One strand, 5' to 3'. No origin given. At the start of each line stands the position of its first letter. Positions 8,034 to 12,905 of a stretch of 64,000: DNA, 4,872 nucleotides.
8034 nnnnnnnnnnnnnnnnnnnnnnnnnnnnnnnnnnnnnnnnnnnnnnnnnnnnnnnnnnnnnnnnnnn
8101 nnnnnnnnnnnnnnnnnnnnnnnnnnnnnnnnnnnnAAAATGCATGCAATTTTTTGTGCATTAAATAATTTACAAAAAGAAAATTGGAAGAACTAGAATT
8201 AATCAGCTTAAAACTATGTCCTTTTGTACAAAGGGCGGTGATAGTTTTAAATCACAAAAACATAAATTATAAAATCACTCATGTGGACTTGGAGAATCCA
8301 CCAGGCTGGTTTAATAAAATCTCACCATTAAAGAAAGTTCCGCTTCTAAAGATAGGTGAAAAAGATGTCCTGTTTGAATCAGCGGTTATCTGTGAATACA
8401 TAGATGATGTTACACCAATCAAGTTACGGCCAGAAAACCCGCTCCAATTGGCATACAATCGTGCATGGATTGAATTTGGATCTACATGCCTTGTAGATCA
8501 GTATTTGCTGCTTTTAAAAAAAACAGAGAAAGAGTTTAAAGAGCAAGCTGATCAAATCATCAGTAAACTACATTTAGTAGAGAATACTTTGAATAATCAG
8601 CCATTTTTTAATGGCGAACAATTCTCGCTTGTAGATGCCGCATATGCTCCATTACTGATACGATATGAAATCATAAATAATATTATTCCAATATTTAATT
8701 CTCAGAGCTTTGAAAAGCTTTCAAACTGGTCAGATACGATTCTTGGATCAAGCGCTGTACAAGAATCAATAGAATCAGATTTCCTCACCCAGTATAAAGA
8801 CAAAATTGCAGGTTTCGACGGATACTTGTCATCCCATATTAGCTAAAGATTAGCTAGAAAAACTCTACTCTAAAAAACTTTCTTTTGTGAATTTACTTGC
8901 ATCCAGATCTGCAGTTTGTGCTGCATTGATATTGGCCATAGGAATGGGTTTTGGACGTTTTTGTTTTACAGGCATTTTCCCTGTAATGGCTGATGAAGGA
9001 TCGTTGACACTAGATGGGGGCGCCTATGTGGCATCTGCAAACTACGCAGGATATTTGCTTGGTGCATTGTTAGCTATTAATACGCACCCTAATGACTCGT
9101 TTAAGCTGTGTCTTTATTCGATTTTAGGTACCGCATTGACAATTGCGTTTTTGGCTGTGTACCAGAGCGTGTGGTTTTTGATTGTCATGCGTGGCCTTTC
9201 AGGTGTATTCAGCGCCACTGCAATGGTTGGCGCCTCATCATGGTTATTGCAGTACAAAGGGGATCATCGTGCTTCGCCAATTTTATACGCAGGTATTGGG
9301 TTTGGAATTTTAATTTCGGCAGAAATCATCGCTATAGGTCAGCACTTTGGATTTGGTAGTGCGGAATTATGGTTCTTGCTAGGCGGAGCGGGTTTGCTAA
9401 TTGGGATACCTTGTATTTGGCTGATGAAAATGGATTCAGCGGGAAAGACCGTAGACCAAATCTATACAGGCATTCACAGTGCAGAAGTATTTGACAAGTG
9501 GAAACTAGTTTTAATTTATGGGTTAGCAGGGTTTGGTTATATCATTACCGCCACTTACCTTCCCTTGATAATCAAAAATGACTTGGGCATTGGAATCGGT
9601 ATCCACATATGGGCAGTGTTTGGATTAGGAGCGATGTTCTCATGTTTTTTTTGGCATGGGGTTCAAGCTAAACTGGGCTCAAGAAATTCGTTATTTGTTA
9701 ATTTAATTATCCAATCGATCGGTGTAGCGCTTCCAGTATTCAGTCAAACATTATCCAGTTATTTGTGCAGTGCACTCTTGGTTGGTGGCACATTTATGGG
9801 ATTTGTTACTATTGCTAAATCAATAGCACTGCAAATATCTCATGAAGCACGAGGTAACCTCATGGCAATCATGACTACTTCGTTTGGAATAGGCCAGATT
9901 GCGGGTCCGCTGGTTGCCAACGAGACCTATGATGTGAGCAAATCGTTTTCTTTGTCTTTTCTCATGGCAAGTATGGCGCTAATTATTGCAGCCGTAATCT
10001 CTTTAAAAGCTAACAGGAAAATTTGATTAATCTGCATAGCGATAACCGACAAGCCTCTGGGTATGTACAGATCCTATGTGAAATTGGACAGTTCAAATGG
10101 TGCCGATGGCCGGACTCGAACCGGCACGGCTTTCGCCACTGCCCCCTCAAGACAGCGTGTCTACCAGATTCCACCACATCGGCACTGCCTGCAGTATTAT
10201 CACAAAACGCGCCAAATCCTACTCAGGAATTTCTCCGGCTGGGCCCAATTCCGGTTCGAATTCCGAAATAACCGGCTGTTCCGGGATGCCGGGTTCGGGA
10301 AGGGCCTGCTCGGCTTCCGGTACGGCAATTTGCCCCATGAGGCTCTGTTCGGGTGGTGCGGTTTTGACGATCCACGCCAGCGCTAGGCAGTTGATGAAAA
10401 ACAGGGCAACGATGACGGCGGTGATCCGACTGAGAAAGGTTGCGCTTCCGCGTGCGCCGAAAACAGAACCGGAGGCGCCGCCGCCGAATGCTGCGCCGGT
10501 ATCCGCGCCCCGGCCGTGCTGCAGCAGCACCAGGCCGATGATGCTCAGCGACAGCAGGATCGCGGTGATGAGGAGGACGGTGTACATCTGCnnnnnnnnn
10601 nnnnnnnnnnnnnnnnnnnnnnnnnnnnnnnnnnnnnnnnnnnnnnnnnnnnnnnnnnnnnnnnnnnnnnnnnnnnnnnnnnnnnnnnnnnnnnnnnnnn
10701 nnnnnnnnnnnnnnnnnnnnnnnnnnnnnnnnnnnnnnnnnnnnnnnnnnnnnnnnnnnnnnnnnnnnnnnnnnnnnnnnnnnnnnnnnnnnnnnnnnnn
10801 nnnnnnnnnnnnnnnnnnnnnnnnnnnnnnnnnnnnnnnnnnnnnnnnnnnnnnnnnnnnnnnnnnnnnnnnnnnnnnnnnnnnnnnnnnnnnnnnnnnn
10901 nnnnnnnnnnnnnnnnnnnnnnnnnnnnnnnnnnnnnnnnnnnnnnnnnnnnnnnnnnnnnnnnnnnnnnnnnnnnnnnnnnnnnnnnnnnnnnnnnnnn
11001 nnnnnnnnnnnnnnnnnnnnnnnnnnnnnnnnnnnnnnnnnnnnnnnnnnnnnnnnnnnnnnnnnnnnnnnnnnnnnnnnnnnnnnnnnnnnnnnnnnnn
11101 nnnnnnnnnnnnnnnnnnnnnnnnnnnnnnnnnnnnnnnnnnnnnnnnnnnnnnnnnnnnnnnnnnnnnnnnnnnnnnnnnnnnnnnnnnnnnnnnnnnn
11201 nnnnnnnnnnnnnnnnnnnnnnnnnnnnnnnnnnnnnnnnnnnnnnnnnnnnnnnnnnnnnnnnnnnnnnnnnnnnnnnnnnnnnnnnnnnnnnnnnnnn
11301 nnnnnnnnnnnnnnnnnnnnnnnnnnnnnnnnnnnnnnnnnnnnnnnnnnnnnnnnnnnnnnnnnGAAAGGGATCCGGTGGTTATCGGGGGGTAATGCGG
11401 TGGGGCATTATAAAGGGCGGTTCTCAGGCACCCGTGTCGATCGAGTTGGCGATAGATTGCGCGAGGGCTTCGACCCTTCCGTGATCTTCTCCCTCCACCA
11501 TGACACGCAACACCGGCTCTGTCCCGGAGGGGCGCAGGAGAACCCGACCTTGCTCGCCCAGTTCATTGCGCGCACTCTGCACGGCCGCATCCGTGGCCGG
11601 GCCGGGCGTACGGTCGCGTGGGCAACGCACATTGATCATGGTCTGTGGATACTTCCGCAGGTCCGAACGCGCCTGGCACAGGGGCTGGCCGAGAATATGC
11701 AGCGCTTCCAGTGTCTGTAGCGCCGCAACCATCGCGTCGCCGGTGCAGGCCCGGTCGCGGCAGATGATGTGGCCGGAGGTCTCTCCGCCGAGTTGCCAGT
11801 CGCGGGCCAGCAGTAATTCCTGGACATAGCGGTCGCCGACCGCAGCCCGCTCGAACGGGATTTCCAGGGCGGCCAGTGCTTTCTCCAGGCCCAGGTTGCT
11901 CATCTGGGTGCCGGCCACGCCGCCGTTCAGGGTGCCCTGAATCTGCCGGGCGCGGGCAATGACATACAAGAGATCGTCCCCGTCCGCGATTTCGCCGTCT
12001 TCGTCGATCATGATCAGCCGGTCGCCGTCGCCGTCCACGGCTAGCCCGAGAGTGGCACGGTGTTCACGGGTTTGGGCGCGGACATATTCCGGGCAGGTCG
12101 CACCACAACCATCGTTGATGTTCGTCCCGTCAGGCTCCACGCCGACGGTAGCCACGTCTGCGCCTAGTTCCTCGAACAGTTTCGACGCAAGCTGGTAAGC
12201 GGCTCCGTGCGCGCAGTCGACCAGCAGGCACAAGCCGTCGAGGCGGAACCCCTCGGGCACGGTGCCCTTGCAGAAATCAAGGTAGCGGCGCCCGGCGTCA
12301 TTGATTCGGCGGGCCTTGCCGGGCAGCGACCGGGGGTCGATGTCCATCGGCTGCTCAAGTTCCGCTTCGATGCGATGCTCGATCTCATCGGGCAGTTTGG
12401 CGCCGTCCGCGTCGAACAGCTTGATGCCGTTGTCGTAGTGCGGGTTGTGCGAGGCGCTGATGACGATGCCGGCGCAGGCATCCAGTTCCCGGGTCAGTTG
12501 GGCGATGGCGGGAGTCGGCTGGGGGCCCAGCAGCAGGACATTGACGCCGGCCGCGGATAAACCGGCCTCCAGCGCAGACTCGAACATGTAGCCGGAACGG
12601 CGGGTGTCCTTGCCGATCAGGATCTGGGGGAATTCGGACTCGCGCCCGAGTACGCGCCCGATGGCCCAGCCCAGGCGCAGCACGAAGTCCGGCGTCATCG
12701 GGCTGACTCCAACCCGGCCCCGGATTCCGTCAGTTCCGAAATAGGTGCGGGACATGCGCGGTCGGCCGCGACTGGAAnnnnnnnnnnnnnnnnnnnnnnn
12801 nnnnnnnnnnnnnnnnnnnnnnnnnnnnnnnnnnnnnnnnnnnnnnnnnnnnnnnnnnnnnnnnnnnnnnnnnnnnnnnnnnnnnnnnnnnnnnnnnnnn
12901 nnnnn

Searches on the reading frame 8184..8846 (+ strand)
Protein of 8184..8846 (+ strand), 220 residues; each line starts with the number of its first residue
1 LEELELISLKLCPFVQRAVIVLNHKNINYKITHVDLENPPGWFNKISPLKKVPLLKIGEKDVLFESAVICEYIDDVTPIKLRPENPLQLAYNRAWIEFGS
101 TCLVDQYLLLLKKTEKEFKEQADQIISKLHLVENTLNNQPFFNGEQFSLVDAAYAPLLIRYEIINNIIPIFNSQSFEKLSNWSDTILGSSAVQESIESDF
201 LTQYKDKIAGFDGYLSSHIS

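Call 3: search_protein_families(library=pfam, proteins=[window:8184-8846:+], max_evalue=0.01)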
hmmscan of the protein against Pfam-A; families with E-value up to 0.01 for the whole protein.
window:8184-8846:+ (220 aa): 6 families
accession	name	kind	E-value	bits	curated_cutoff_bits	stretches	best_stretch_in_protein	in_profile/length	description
PF13409.12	GST_N_2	-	2.3e-19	70.2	25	1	12-75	2-69/70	Glutathione S-transferase, N-terminal domain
PF13417.12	GST_N_3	-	2.4e-16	60.3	22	1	6-75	1-69/75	Glutathione S-transferase, N-terminal domain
PF02798.26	GST_N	-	4.9e-13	49.6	20.9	1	10-74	9-75/76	Glutathione S-transferase, N-terminal domain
PF00043.30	GST_C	-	1.5e-08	35.2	20.7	1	102-187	12-90/93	Glutathione S-transferase, C-terminal domain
PF22441.2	CLIC-like_N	-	3.3e-06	27.7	23.5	1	11-73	18-79/86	CLIC-like N-terminal domain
PF13410.11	GST_C_2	-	2.7e-05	24.6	24.9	1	118-164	4-50/69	Glutathione S-transferase, C-terminal domain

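Call 4: search_protein_families(library=ncbifam, proteins=[window:8184-8846:+], max_evalue=0.01)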
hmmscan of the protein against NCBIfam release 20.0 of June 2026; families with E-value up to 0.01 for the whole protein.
window:8184-8846:+ (220 aa): 11 families
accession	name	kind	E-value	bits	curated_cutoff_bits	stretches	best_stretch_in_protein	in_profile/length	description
NF007016.1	PRK09481.1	equivalog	1.2e-13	51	314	1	13-163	20-170/209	stringent starvation protein SspA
NF007831.0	PRK10542.1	equivalog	1.6e-10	40.9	198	1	19-198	15-197/201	glutathione transferase GstA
TIGR01262.1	maiA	equivalog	2e-09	37.4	171.05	1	17-158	13-170/211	maleylacetoacetate isomerase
NF007682.0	PRK10357.1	equivalog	7.1e-09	35.5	181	1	6-155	3-159/202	glutathione S-transferase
NF011693.0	PRK15113.1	equivalog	2.8e-07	30.4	150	1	12-93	16-103/214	glutathione transferase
NF050814.1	FtsZBindFzlA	equivalog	7.5e-07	29.1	300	1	6-167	7-185/228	FtsZ-binding protein FzlA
TIGR00862.1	O-ClC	subfamily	2.1e-06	27.7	358.95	1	10-125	17-127/236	intracellular chloride channel protein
NF007702.0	PRK10387.1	equivalog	4.7e-06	26.5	133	1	12-78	9-74/215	glutaredoxin 2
NF010579.0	PRK13972.1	equivalog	0.00066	19.2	332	1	14-159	11-171/215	GSH-dependent disulfide bond oxidoreductase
TIGR02182.1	GRXB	equivalog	0.005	16.6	186.65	1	11-77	7-72/209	GrxB family glutaredoxin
NF008731.0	PRK11752.1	equivalog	0.007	15.6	325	0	63-196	115-256/287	glutathione-dependent disulfide-bond oxidoreductase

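Call 43: search_solved_structures(query=window:8184-8846:+, max_evalue=0.00001)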
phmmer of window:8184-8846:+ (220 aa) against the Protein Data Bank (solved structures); distinct sequences matched with E-value up to 0.00001: 77 (the best 60 are shown).
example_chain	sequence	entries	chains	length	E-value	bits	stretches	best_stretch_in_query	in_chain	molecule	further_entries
3lfl_A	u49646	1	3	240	6.6e-21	78.4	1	4-164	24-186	Glutathione S-transferase omega-1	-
4ags_A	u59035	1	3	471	7.8e-21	78.1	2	6-161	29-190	THIOL-DEPENDENT REDUCTASE 1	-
6pnm_A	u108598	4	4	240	1.1e-20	77.6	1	4-164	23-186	Glutathione S-transferase omega-1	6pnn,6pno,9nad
1eem_A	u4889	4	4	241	1.2e-20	77.6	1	4-164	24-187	GLUTATHIONE-S-TRANSFERASE | Glutathione S-transferase omega-1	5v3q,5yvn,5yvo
5ueh_A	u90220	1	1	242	1.2e-20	77.5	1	4-164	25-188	Glutathione S-transferase omega-1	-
4yqm_A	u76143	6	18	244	1.2e-20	77.5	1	4-164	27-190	Glutathione S-transferase omega-1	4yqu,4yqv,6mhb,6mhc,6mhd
9lhf_A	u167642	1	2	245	1.2e-20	77.5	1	4-164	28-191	Glutathione S-transferase omega-1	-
10ha_A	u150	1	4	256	2.7e-20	76.4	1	4-193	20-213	Pyrimidodiazepine synthase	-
8qll_A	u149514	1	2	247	3.4e-20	76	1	4-165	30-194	Glutathione S-transferase omega-1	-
4is0_A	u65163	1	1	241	2.1e-19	73.4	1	5-164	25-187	Glutathione S-transferase omega-1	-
3vln_A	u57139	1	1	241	2.9e-19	73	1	5-164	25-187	Glutathione S-transferase omega-1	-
3wd6_A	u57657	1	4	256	9.4e-19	71.3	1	4-194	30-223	Omega-class glutathione S-transferase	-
3q18_A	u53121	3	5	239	3.1e-18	69.6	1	5-202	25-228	Glutathione S-transferase omega-2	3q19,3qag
8jzk_A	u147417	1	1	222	7.9e-17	65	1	5-201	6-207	glutathione transferase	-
7dwf_A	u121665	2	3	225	2.1e-16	63.6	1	2-197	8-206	Glutathione S-transferase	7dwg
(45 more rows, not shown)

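Call 64: find_homologous_proteins(query=window:8184-8846:+, max_evalue=1e-10)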
Query window:8184-8846:+ (220 aa): 2304 proteins with E <= 1e-10 among 2412 candidates; the best 120 are listed.
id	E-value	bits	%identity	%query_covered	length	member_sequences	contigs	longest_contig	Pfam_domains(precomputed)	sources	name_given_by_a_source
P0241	5.2e-137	473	96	100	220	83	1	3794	PF13417.13,PF22441.3,PF02798.27,PF00043.31,PF13409.13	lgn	-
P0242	2.9e-130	451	91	100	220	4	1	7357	PF13410.12,PF13417.13,PF22441.3,PF02798.27,PF00043.31,PF13409.13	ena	-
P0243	1.4e-129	448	90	100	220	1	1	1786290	PF13410.12,PF13417.13,PF22441.3,PF02798.27,PF00043.31,PF13409.13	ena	-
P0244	3.9e-128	444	89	100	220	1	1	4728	PF13410.12,PF13417.13,PF22441.3,PF02798.27,PF00043.31,PF13409.13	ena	-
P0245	1.4e-125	435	89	100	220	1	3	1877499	PF13417.13,PF22441.3,PF02798.27,PF00043.31,PF13409.13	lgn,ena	-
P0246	1.5e-124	432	88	96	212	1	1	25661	PF13410.12,PF13417.13,PF22441.3,PF02798.27,PF00043.31,PF13409.13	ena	-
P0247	1.4e-122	425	86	100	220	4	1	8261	PF13410.12,PF13417.13,PF22441.3,PF02798.27,PF00043.31,PF13409.13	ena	-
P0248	1.3e-119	416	83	95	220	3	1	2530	PF13410.12,PF13417.13,PF22441.3,PF02798.27,PF00043.31,PF13409.13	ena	-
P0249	2.5e-107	376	79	100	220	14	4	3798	PF13410.12,PF13417.13,PF22441.3,PF02798.27,PF00043.31,PF13409.13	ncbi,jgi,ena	jgi:glutathione S-transferase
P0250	9.0e-107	374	78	100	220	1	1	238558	PF13410.12,PF13417.13,PF22441.3,PF02798.27,PF13409.13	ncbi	-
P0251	8.8e-104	364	75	100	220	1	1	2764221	PF13410.12,PF13417.13,PF22441.3,PF02798.27,PF00043.31,PF13409.13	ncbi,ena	-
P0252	4.1e-98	345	77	93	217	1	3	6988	PF13410.12,PF13417.13,PF02798.27,PF13409.13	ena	-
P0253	3.5e-79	284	58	100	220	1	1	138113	PF13410.12,PF13417.13,PF22441.3,PF02798.27,PF00043.31,PF13409.13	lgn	-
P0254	2.4e-78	281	58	99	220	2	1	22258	PF13410.12,PF13417.13,PF22441.3,PF02798.27,PF00043.31,PF13409.13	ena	-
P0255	1.1e-76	275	58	99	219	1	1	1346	PF13417.13,PF22441.3,PF02798.27,PF00043.31,PF13409.13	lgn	-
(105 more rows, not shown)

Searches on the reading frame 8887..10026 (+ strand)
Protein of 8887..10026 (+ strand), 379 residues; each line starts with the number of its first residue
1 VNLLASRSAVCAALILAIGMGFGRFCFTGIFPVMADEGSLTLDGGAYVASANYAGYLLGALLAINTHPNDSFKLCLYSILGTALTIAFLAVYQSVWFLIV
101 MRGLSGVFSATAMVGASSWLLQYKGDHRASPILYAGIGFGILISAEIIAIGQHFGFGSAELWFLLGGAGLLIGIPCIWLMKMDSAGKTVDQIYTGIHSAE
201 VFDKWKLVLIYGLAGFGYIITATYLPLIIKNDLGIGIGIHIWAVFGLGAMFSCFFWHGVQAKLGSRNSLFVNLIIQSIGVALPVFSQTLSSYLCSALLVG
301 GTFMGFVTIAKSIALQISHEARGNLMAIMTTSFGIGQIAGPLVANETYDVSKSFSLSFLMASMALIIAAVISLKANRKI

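Call 3: search_protein_families(library=pfam, proteins=[window:8887-10026:+], max_evalue=0.01)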
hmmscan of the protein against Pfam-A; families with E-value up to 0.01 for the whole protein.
window:8887-10026:+ (379 aa): 2 families
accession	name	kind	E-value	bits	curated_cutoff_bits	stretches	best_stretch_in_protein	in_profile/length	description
PF06779.20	MFS_4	-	1.2e-73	249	26.3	1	17-372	2-363/364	Uncharacterised MFS-type transporter YbfB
PF07690.21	MFS_1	-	1.2e-20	74.2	33.4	2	207-371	1-167/347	Major Facilitator Superfamily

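Call 4: search_protein_families(library=ncbifam, proteins=[window:8887-10026:+], max_evalue=0.01)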
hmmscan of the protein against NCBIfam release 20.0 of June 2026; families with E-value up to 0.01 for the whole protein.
window:8887-10026:+ (379 aa): 8 families
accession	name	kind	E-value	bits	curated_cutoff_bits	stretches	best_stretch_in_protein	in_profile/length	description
NF012174.0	tet_MFS_A_B_C_D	equivalog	5.7e-07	28.7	475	1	75-358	73-366/382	Tet(A)/Tet(B)/Tet(C) family tetracycline efflux MFS transporter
NF012190.1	tet_MFS_B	exception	4.6e-05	22.6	850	1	227-368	33-171/400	tetracycline efflux MFS transporter Tet(B)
TIGR01299.1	synapt_SV2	subfamily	9.6e-05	20.4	637.3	1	243-362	209-326/742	synaptic vesicle protein SV2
NF012187.0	tet_MFS_E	exception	0.00037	19.7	820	0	74-128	73-127/405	tetracycline efflux MFS transporter Tet(E)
TIGR00881.1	2A0104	subfamily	0.0018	17.4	407.75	0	23-184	10-175/379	phosphoglycerate transporter protein PgtP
TIGR00880.1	2_A_01_02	superfamily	0.0041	17.2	131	0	243-371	5-133/141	multidrug resistance protein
TIGR00898.1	2A0119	subfamily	0.006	15.4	550.75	1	243-345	133-236/506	cation transport protein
NF012188.1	tet_MFS_Y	exception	0.0095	15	820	0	75-163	74-161/391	tetracycline efflux MFS transporter Tet(Y)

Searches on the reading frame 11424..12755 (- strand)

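Call 12: search_protein_families(library=pfam, proteins=[window:11424-12755:-], max_evalue=0.001)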
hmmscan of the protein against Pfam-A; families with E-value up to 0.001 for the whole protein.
window:11424-12755:- (443 aa): 4 families
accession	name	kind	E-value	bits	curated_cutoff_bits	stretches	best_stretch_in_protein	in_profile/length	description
PF02878.22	PGM_PMM_I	-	1.2e-44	151.8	22.5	1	4-135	2-133/138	Phosphoglucomutase/phosphomannomutase, alpha/beta/alpha domain I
PF02880.22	PGM_PMM_III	-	4.7e-28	98.1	20.7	1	258-365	1-110/115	Phosphoglucomutase/phosphomannomutase, alpha/beta/alpha domain III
PF00408.26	PGM_PMM_IV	-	2.2e-17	63.3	23.1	1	373-437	1-67/68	Phosphoglucomutase/phosphomannomutase, C-terminal domain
PF02879.22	PGM_PMM_II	-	3.2e-13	50.5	29.3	1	157-254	2-103/103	Phosphoglucomutase/phosphomannomutase, alpha/beta/alpha domain II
